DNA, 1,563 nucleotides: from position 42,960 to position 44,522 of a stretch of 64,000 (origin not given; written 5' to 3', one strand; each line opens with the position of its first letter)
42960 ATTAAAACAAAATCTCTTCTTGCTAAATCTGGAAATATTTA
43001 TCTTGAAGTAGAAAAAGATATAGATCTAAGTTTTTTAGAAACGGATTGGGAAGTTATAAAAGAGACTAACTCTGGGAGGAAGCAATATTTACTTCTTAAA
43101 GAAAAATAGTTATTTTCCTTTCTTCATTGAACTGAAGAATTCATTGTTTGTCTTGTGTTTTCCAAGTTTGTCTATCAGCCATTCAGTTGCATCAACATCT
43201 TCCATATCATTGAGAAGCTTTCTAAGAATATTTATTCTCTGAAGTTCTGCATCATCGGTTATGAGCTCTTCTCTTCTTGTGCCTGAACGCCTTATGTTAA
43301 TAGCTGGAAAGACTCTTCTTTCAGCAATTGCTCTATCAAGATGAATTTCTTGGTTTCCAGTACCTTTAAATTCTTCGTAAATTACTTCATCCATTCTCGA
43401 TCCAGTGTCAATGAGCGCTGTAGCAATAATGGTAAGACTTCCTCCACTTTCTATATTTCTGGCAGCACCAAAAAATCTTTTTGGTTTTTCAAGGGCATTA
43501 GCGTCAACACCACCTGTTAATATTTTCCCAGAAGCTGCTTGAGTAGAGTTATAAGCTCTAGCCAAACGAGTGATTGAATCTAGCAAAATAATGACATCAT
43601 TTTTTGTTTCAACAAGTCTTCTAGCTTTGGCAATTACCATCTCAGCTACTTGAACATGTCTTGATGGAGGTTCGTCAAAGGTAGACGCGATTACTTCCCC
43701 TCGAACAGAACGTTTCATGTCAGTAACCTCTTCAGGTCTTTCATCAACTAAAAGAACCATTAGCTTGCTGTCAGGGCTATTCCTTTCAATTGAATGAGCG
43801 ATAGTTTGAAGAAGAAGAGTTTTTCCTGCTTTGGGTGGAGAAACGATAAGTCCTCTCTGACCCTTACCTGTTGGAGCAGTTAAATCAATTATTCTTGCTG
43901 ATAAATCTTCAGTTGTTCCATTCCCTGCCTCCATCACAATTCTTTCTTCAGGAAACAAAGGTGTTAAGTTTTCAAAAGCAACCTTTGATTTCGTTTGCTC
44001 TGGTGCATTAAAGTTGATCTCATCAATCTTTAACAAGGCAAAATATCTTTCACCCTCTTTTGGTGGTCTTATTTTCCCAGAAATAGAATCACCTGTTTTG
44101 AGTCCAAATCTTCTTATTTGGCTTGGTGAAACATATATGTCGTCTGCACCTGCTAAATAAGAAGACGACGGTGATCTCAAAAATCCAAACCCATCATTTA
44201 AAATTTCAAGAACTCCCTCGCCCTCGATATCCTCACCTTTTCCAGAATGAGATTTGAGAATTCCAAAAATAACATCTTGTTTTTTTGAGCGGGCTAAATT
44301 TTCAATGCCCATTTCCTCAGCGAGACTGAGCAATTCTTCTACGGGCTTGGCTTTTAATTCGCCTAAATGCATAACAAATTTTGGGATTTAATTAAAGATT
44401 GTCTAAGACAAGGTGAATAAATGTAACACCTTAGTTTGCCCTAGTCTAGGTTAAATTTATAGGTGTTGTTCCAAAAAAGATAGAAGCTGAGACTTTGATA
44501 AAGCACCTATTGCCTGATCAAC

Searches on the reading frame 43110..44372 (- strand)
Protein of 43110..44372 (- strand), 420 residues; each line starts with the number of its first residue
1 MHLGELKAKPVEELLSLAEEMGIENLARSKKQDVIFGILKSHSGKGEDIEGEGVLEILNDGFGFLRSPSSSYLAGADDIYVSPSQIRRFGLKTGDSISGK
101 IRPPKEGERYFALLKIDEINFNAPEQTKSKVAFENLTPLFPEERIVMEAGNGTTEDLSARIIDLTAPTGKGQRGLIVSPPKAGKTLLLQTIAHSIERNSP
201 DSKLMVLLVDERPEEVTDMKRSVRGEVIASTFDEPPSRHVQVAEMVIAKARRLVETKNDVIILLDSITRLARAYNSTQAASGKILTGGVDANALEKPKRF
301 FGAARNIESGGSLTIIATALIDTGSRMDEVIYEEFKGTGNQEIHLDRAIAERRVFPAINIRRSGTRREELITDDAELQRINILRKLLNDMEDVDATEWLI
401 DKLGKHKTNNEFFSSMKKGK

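Call 36: search_protein_families(library=pfam, proteins=[window:43110-44372:-], max_evalue=0.00001)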
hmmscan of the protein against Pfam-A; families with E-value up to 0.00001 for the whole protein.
window:43110-44372:- (420 aa): 3 families
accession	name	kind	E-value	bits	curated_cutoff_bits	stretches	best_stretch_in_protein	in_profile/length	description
PF07497.18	Rho_RNA_bind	-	3.9e-33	113.5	27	1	52-125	2-73/73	Rho termination factor, RNA-binding domain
PF00006.31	ATP-synt_ab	-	8.8e-26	91.3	29.5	1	160-363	3-211/213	ATP synthase alpha/beta family, nucleotide-binding domain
PF07498.18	Rho_N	-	2.5e-15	56.6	24.9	1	5-47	1-43/43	Rho termination factor, N-terminal domain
